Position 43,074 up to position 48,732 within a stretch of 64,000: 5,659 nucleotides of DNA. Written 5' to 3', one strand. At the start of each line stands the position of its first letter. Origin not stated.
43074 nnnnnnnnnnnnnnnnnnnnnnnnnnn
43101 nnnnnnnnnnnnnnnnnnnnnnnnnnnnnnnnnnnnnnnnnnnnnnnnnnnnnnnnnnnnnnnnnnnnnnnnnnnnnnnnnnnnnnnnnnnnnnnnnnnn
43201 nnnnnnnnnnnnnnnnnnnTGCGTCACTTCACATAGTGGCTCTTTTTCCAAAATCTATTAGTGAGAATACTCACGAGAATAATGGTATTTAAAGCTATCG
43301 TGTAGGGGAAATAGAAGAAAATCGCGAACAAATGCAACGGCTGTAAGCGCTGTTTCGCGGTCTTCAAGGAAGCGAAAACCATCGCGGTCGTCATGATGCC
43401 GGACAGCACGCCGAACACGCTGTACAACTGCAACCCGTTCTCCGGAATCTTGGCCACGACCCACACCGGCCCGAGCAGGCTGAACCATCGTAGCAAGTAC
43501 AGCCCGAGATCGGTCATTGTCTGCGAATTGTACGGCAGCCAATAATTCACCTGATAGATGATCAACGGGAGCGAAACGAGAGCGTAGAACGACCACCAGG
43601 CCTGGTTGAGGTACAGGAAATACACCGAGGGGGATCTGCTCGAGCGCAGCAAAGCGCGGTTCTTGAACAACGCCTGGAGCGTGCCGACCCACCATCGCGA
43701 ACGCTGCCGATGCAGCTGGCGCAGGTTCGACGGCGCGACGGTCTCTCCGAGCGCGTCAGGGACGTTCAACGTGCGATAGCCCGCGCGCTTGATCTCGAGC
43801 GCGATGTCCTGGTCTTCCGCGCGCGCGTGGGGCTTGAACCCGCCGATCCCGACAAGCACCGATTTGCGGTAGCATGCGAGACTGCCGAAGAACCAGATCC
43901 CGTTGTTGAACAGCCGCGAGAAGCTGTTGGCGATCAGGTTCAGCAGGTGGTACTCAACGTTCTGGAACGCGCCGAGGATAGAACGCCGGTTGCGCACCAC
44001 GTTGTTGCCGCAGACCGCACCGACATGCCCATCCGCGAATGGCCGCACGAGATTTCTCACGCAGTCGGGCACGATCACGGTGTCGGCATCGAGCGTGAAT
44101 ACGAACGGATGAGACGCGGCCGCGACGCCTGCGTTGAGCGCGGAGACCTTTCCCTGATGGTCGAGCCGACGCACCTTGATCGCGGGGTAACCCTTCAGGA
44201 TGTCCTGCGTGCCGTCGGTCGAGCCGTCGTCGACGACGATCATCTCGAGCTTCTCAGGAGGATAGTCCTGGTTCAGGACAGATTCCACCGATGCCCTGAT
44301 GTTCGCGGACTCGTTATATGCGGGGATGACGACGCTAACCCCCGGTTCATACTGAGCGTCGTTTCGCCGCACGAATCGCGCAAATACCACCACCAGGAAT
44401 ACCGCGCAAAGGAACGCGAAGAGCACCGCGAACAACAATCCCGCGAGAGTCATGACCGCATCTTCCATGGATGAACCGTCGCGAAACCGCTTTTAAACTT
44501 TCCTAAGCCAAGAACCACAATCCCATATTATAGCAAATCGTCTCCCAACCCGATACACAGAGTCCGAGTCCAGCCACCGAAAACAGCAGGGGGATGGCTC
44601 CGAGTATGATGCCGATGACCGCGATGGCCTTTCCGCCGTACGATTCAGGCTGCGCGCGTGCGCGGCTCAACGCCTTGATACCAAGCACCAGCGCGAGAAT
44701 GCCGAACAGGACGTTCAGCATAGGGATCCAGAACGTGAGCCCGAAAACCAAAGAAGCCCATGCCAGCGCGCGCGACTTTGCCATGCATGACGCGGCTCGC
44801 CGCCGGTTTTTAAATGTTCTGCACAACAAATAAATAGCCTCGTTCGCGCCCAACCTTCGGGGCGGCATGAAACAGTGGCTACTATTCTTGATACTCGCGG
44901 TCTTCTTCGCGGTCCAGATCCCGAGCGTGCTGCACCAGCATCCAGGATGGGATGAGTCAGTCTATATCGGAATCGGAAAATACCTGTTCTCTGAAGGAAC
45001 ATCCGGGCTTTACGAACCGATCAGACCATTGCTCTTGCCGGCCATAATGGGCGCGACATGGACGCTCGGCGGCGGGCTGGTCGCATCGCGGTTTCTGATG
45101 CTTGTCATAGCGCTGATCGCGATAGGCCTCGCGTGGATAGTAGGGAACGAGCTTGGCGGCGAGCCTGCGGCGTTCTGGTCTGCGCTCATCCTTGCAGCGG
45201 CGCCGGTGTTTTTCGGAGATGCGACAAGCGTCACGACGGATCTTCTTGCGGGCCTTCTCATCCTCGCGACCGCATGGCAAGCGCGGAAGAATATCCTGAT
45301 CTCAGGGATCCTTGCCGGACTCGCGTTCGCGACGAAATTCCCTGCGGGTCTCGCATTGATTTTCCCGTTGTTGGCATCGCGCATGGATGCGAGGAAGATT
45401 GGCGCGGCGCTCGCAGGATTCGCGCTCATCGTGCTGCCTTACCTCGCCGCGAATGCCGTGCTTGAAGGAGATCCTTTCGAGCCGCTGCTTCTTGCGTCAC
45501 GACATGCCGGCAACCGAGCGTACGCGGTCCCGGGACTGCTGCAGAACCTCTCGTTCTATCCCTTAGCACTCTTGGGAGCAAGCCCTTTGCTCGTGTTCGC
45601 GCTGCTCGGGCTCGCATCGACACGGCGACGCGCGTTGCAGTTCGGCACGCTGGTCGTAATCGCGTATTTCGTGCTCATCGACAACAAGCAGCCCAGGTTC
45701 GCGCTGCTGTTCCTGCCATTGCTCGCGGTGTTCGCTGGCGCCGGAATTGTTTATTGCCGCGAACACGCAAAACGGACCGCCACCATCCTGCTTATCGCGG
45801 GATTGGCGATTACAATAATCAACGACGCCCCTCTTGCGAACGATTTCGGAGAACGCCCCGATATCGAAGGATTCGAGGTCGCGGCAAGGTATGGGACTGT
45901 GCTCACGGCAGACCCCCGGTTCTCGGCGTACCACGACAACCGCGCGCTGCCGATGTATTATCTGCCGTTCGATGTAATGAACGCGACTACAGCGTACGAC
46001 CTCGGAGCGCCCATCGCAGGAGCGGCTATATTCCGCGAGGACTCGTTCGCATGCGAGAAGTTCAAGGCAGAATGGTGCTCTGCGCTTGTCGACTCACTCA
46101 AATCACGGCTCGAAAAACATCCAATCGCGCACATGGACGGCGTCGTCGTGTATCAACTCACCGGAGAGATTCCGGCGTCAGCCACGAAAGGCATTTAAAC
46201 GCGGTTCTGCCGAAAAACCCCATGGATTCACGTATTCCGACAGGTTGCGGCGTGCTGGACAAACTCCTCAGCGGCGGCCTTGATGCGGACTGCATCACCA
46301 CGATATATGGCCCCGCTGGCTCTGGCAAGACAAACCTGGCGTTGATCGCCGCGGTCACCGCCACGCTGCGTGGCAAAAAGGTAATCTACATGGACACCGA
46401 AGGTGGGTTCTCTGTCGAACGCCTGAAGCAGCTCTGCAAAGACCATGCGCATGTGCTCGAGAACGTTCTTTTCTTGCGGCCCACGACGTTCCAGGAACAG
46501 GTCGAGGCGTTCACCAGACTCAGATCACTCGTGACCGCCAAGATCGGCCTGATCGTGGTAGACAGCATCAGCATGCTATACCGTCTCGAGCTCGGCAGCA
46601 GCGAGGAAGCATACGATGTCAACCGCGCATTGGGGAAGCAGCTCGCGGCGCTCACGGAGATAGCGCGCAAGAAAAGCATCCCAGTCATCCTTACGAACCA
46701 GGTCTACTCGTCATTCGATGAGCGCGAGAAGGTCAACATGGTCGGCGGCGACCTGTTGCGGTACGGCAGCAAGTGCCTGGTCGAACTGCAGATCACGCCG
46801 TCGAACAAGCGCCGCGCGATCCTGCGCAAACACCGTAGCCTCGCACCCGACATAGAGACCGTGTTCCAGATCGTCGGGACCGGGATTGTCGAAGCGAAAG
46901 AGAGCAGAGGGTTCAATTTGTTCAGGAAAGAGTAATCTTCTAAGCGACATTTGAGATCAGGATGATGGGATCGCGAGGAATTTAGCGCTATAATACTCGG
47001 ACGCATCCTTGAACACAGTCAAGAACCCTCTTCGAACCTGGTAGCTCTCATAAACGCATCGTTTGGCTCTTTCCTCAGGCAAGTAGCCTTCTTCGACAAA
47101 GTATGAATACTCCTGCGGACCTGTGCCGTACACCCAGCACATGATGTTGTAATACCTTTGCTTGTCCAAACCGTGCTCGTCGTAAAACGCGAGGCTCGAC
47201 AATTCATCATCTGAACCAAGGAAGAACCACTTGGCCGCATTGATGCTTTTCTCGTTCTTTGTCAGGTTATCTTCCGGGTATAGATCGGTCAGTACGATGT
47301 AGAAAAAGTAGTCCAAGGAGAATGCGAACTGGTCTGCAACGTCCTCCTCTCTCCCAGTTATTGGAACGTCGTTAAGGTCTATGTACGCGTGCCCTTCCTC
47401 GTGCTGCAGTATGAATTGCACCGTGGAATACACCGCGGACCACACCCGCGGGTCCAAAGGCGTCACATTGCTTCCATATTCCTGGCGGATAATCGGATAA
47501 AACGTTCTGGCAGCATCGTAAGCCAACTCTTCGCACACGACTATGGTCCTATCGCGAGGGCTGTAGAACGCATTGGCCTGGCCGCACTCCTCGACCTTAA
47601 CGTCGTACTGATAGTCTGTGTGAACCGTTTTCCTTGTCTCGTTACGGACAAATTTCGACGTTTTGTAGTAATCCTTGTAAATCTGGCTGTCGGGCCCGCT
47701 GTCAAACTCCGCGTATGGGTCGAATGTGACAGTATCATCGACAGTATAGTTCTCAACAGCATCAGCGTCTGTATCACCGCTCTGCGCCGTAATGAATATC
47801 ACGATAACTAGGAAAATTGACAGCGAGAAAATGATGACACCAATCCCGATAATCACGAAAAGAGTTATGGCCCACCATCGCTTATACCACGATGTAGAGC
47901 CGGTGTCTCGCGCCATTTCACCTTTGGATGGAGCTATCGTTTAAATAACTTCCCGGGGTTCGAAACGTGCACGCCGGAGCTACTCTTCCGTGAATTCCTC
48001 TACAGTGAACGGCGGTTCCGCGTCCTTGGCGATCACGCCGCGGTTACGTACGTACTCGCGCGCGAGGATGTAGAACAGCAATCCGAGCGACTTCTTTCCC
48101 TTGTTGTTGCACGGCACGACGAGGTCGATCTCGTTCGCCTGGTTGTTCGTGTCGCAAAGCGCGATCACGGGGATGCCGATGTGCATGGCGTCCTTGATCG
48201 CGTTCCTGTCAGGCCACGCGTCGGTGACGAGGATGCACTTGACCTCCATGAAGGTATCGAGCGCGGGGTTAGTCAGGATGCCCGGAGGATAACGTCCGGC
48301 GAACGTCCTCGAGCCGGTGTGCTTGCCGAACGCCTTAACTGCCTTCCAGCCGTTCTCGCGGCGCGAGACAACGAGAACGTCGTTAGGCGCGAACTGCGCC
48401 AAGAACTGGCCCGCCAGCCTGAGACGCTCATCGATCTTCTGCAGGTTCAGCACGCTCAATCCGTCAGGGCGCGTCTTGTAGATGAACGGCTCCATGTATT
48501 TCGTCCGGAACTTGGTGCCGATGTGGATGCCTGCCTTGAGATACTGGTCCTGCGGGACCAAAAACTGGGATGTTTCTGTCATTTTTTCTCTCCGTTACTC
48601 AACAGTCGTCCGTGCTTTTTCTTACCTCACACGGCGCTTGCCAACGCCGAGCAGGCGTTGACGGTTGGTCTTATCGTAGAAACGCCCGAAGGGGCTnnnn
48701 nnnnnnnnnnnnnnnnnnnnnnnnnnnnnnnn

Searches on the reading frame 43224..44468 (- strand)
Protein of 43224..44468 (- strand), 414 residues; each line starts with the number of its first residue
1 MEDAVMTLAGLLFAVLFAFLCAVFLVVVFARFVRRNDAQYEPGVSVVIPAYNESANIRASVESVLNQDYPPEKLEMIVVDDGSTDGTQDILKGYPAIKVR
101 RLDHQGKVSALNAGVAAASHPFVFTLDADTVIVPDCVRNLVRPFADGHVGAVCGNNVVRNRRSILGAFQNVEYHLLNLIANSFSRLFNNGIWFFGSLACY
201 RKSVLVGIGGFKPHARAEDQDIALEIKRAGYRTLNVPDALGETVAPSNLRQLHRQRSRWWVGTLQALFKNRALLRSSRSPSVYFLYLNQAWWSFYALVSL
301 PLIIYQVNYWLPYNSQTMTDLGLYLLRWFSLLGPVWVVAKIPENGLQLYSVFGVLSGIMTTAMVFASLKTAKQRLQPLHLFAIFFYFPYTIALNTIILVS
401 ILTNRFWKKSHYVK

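Call 17: search_protein_families(library=pfam, proteins=[window:43224-44468:-], max_evalue=0.001)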
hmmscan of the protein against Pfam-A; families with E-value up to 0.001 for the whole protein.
window:43224-44468:- (414 aa): 7 families
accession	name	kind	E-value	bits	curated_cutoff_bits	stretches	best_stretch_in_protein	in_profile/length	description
PF00535.33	Glycos_transf_2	-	3.4e-35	121.9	23.3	1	45-163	1-122/168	Glycosyl transferase family 2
PF13641.12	Glyco_tranf_2_3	-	2.6e-30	106.6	27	1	42-260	1-228/230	Glycosyltransferase like family 2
PF13632.12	Glyco_trans_2_3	-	3.9e-25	89.3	27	1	123-317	2-183/198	Glycosyl transferase family group 2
PF13506.12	Glyco_transf_21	-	1.1e-15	58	21.7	1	105-259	16-172/174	Glycosyl transferase family 21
PF03142.21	Chitin_synth_2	-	9.7e-14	51.3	27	1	114-201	196-285/527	Chitin synthase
PF10111.15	Glyco_tranf_2_2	-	9.6e-06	25.7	27.3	1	45-139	1-101/276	Glycosyltransferase like family 2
PF13704.12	Glyco_tranf_2_4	-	1.7e-05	25.7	27.5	1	75-136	21-88/98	Glycosyl transferase family 2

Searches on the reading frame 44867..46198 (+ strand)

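Call 17: search_protein_families(library=pfam, proteins=[window:44867-46198:+], max_evalue=0.001)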
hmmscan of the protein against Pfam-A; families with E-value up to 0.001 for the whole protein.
window:44867-46198:+ (443 aa): 1 family
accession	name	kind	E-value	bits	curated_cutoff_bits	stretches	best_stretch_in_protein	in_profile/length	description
PF13231.12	PMT_2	-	1.6e-06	28.9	26.1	1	53-188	2-152/160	Dolichyl-phosphate-mannose-protein mannosyltransferase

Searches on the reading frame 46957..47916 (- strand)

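Call 17: search_protein_families(library=pfam, proteins=[window:46957-47916:-], max_evalue=0.001)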
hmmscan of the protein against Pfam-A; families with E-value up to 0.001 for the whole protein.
window:46957-47916:- (319 aa): 1 family
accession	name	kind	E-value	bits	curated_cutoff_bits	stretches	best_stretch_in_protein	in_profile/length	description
PF14247.12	DUF4344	-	4.1e-47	161.2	29.6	1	92-295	27-213/220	Putative metallopeptidase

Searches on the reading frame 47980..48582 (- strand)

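Call 17: search_protein_families(library=pfam, proteins=[window:47980-48582:-], max_evalue=0.001)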
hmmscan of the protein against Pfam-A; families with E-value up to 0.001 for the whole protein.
window:47980-48582:- (200 aa): 1 family
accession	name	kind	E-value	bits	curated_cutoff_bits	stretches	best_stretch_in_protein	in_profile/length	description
PF00318.25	Ribosomal_S2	-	9.2e-22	77.8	26.1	2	115-175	151-211/216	Ribosomal protein S2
